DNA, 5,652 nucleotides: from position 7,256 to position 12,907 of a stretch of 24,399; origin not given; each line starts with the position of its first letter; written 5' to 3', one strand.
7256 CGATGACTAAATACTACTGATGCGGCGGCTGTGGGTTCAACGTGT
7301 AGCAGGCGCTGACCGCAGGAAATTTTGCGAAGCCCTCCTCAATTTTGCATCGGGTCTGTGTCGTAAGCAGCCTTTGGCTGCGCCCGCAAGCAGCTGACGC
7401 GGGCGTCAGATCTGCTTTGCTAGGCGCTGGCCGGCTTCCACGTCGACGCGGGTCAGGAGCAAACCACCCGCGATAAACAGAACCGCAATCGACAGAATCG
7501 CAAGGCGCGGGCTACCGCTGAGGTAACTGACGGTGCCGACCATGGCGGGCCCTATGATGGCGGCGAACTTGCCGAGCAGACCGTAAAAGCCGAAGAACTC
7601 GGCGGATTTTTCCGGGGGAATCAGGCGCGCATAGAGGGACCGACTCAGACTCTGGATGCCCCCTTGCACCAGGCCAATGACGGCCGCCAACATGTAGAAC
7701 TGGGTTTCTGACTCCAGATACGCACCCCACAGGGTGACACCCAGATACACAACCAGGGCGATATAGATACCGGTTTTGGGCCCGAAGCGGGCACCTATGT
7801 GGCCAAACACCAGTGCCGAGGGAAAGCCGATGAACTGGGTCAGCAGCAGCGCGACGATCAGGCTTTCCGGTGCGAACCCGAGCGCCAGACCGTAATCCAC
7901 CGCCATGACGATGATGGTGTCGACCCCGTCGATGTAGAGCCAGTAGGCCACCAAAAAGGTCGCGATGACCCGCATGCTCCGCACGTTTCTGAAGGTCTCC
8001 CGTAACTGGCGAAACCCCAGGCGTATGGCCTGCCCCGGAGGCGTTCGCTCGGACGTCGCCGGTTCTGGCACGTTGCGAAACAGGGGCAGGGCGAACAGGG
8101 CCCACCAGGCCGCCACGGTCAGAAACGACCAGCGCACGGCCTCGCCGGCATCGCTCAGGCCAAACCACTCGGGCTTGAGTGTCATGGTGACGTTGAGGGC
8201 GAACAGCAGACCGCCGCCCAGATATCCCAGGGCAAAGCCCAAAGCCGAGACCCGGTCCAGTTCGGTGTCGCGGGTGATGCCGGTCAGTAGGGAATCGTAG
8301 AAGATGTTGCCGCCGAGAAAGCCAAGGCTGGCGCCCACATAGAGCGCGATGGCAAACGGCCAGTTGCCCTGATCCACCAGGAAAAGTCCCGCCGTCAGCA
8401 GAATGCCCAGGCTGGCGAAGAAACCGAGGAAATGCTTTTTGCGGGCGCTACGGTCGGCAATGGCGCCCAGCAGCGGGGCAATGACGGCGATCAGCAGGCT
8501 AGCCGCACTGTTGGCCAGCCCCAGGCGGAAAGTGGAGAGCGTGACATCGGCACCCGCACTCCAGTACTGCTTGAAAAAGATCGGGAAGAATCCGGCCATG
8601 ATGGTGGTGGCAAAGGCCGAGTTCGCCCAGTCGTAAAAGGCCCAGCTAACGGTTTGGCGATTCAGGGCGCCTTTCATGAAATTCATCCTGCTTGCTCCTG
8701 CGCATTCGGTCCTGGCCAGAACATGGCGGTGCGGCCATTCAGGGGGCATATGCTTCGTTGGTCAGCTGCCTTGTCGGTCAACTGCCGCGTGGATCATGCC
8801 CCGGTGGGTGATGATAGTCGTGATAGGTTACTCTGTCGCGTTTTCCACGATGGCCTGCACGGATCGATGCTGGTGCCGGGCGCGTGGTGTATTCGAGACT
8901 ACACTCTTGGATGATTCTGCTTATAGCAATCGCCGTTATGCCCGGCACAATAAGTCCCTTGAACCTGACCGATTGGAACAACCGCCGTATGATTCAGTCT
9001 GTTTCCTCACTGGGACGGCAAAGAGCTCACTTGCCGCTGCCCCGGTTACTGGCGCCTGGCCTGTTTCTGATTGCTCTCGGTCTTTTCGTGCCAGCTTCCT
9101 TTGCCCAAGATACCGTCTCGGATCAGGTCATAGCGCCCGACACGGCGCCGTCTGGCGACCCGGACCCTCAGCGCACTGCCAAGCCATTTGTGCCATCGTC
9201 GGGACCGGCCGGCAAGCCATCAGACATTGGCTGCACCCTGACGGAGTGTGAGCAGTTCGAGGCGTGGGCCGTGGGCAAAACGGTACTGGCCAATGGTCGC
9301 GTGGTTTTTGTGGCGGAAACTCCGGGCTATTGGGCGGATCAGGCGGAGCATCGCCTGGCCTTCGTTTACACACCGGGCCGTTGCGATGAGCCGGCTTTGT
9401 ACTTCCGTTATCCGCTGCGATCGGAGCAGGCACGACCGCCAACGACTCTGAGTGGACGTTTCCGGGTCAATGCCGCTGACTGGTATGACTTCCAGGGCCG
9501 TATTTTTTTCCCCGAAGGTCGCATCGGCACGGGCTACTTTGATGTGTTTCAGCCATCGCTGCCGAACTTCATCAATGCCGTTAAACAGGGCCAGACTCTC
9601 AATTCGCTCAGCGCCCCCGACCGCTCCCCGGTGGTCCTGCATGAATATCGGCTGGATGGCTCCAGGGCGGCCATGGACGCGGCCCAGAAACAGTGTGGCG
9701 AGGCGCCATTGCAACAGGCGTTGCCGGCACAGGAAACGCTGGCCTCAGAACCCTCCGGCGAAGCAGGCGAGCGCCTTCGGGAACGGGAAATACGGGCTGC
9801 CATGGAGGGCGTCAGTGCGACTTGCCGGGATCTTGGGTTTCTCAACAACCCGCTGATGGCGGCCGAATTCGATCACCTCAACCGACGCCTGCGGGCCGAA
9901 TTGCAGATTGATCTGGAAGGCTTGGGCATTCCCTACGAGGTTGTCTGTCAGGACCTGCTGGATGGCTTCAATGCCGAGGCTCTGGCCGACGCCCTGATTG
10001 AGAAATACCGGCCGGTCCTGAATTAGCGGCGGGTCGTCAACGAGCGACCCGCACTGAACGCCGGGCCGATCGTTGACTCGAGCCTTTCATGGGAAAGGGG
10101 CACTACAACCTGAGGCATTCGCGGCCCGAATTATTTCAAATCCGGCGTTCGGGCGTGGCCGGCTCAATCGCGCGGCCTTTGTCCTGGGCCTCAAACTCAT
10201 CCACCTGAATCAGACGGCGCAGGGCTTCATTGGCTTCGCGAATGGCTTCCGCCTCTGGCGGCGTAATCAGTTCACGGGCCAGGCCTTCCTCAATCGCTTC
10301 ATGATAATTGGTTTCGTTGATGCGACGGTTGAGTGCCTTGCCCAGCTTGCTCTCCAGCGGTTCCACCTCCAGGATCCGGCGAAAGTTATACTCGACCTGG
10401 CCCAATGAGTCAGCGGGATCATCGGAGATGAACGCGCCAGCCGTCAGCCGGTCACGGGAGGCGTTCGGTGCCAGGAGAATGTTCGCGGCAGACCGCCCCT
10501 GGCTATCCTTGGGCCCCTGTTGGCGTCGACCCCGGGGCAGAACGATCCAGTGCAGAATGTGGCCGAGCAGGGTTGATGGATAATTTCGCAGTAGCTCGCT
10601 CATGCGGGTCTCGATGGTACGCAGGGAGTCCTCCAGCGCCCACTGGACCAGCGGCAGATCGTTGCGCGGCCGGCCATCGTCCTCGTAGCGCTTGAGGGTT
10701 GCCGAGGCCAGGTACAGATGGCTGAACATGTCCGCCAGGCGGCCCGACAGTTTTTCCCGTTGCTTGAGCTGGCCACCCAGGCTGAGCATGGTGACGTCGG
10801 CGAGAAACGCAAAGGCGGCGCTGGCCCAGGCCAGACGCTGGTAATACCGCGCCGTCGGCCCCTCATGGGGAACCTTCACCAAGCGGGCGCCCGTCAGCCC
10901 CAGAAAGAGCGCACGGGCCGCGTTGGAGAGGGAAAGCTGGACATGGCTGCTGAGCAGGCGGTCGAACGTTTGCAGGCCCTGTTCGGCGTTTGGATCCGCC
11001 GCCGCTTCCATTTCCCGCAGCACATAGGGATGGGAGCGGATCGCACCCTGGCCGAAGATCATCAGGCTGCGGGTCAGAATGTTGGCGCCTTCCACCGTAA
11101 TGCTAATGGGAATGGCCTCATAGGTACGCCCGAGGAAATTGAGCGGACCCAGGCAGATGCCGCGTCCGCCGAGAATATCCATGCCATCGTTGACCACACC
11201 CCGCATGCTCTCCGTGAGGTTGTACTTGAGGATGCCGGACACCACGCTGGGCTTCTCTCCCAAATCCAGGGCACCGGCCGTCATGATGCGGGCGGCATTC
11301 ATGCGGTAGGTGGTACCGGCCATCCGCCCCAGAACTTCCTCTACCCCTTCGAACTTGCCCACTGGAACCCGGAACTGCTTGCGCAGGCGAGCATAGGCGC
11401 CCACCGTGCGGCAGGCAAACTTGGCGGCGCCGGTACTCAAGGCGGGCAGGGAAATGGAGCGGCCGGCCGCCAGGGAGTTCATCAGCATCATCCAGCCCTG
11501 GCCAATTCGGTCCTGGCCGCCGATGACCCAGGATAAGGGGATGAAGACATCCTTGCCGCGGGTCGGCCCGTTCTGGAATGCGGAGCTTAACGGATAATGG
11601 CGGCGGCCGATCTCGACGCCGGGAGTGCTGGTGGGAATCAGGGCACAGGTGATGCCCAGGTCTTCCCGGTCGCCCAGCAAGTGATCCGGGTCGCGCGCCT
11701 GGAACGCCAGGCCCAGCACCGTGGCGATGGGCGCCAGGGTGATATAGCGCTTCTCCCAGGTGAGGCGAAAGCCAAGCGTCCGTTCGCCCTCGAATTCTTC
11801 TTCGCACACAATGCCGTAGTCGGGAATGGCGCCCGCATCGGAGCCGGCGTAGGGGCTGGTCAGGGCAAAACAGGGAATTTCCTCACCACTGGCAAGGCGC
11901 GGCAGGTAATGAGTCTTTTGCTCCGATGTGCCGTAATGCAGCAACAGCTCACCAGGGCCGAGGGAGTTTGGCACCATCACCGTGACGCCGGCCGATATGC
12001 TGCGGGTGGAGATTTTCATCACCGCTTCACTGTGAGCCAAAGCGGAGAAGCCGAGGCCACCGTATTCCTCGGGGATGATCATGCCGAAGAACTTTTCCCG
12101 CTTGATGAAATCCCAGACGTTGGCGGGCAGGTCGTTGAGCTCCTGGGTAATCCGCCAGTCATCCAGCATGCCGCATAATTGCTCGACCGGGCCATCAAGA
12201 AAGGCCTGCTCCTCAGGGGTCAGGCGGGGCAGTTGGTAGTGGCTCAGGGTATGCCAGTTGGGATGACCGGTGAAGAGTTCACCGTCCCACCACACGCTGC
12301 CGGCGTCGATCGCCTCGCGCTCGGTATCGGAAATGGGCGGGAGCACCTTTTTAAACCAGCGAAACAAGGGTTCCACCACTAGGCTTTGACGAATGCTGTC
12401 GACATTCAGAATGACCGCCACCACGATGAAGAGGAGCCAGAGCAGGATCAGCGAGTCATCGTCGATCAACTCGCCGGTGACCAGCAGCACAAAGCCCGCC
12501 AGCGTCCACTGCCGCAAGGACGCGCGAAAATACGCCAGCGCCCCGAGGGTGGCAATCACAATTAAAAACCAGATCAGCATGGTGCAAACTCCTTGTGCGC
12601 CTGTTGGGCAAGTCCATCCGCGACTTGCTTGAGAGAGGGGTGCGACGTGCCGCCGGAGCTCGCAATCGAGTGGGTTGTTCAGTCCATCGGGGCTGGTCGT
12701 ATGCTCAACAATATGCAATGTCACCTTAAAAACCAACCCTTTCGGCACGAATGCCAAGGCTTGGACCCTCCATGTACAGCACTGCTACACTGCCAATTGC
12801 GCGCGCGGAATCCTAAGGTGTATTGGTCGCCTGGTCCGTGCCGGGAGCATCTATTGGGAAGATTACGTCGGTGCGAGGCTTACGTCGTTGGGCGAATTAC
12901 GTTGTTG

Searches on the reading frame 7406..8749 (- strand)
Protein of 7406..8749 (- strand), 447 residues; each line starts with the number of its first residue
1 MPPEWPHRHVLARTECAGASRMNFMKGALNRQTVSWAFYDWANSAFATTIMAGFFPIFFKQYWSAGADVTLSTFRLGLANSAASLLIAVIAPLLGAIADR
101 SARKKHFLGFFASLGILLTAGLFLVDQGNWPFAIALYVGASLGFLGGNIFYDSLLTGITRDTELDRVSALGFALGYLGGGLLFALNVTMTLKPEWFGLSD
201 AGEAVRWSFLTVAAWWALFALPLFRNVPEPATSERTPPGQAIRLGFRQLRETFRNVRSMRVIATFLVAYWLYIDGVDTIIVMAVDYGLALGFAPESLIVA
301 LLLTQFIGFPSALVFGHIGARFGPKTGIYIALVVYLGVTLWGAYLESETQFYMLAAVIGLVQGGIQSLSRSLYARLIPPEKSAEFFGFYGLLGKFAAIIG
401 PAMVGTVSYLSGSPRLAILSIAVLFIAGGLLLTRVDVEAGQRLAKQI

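Call 78: search_protein_families(library=pfam, proteins=[window:7406-8749:-], max_evalue=0.00001)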
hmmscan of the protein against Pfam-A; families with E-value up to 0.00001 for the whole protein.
window:7406-8749:- (447 aa): 2 families
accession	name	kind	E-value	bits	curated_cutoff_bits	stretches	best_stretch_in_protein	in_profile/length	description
PF11700.14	ATG22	-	3.9e-62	211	24.1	1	79-442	76-479/482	Vacuole effluxer Atg22 like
PF07690.21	MFS_1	-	2.6e-19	69.8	33.4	2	45-340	9-283/347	Major Facilitator Superfamily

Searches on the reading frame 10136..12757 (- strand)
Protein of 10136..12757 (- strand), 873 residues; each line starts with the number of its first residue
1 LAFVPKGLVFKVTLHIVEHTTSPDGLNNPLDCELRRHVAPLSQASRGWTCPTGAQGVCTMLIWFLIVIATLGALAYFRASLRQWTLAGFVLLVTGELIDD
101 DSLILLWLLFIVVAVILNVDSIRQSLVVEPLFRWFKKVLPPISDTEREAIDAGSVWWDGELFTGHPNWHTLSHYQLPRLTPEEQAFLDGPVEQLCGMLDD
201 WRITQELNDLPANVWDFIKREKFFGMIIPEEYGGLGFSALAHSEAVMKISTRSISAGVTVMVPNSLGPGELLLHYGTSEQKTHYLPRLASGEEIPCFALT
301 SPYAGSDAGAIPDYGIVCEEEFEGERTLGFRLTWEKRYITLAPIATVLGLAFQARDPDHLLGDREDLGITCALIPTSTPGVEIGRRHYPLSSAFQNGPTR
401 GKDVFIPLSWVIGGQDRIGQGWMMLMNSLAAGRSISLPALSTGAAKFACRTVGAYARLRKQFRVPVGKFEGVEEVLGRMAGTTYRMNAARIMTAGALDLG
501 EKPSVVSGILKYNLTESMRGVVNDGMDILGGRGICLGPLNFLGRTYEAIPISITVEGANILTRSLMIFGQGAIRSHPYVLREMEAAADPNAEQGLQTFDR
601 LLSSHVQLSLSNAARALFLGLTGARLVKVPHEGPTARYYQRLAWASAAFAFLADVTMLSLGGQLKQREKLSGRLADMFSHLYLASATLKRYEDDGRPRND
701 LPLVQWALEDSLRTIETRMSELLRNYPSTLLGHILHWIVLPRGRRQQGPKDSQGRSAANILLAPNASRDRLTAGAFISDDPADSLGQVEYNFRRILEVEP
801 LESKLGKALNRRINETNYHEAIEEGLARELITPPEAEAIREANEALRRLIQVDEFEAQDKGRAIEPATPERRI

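Call 78: search_protein_families(library=pfam, proteins=[window:10136-12757:-], max_evalue=0.00001)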
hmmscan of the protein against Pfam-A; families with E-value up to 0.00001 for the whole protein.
window:10136-12757:- (873 aa): 4 families
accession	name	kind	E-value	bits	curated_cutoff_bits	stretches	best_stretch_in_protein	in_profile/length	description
PF09317.16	ACDH_C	-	7.1e-103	344.6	25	1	573-855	1-284/284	Acyl-CoA dehydrogenase, C-terminal, bacterial type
PF02771.21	Acyl-CoA_dh_N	-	3.3e-18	66.5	22.9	1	206-292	28-113/113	Acyl-CoA dehydrogenase, N-terminal domain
PF00441.29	Acyl-CoA_dh_1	-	3e-12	47.4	22.4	1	419-559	1-138/150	Acyl-CoA dehydrogenase, C-terminal domain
PF02770.24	Acyl-CoA_dh_M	-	1.5e-08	35.1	33.3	1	296-388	1-80/97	Acyl-CoA dehydrogenase, middle domain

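Call 79: find_homologous_proteins(query=window:10136-12757:-, max_evalue=1e-50)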
Query window:10136-12757:- (873 aa): 8000 proteins with E <= 1e-50 among 8000 candidates; the best 120 are listed.
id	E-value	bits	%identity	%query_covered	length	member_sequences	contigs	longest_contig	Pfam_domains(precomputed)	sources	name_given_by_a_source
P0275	0.0e+0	1712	92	93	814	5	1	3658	PF02770.25,PF00441.30,PF02771.22,PF09317.17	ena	-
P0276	0.0e+0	1432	76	93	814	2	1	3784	PF02770.25,PF00441.30,PF02771.22,PF09317.17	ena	-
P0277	0.0e+0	1319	71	93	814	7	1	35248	PF02770.25,PF00441.30,PF02771.22,PF09317.17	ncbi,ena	-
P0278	0.0e+0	1299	70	93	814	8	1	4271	PF02770.25,PF00441.30,PF02771.22,PF09317.17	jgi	-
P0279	0.0e+0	1130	61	92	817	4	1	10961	PF02770.25,PF00441.30,PF02771.22,PF09317.17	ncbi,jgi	ncbi:MAG: acyl-CoA dehydrogenase [Gammaproteobacteria bacterium]|jgi:acyl-CoA dehydrogenase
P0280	0.0e+0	1121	60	92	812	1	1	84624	PF02770.25,PF00441.30,PF02771.22,PF09317.17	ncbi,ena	-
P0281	0.0e+0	1117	61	91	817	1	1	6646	PF02770.25,PF00441.30,PF02771.22,PF09317.17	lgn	-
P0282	0.0e+0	1112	61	93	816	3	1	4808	PF02770.25,PF00441.30,PF02771.22,PF09317.17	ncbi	-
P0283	0.0e+0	1111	62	91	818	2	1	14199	PF02770.25,PF00441.30,PF02771.22,PF09317.17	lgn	-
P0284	0.0e+0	1107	60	91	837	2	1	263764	PF02770.25,PF00441.30,PF02771.22,PF09317.17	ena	-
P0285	0.0e+0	1107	60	91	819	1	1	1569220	PF02770.25,PF00441.30,PF02771.22,PF09317.17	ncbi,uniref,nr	ncbi:acyl-CoA dehydrogenase [Natronospira proteinivora]|uniref:Acyl-coenzyme A dehydrogenase n=1 Tax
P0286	0.0e+0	1107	60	91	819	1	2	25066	PF02770.25,PF00441.30,PF02771.22,PF09317.17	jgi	-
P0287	0.0e+0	1106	61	92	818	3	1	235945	PF02770.25,PF00441.30,PF02771.22,PF09317.17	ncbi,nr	ncbi:MAG TPA: acyl-CoA dehydrogenase [Gammaproteobacteria bacterium]|nr:acyl-CoA dehydrogenase [Gamm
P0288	0.0e+0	1103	61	91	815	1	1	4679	PF02770.25,PF00441.30,PF02771.22,PF09317.17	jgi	jgi:acyl-CoA dehydrogenase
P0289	0.0e+0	1100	60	91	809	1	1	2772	PF02770.25,PF00441.30,PF02771.22,PF09317.17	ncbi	-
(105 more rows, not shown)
